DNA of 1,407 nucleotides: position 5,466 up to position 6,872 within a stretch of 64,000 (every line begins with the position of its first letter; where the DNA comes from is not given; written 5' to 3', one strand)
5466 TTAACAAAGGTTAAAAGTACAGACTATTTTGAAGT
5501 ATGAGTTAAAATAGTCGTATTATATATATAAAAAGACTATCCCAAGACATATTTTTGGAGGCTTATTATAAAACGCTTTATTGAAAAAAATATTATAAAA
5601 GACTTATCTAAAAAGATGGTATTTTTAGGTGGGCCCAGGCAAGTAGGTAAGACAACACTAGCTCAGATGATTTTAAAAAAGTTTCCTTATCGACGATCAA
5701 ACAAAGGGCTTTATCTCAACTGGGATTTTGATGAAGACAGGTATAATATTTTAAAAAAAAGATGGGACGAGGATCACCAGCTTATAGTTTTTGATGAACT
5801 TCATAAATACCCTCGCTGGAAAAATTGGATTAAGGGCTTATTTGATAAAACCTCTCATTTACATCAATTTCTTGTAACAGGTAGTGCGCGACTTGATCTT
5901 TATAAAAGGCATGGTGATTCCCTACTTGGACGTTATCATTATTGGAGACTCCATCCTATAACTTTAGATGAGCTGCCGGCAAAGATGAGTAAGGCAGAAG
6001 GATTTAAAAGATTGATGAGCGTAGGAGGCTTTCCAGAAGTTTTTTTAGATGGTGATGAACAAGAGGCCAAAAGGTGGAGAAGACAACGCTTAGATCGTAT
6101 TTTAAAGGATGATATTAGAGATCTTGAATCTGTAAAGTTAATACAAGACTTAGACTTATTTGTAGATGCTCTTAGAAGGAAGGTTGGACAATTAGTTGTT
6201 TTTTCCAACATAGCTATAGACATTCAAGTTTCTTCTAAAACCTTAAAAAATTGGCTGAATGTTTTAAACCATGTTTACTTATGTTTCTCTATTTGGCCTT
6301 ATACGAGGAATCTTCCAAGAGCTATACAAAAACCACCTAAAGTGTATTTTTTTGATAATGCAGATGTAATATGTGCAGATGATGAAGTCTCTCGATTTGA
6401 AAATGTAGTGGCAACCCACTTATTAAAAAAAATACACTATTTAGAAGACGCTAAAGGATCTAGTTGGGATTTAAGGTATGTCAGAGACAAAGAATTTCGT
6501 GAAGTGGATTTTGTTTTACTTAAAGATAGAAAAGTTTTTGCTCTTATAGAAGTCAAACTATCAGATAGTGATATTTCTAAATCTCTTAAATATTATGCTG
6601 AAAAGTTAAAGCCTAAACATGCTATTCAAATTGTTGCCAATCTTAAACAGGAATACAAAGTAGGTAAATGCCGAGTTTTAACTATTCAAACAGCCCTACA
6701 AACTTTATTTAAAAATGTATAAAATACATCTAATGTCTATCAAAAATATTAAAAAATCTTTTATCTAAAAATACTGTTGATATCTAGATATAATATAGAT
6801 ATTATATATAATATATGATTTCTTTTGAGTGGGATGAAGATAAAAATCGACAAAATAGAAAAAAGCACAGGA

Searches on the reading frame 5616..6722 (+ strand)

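Call 66: search_protein_families(library=pfam, proteins=[window:5616-6722:+], max_evalue=0.00001)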
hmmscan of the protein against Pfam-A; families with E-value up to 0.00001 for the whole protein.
window:5616-6722:+ (368 aa): 2 families
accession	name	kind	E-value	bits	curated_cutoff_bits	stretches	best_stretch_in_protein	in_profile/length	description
PF13635.12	DUF4143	-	2.1e-24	86.5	28.1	1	165-316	2-160/160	Domain of unknown function (DUF4143)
PF13173.12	AAA_14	-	9.8e-24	84.2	27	1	2-120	5-128/129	AAA domain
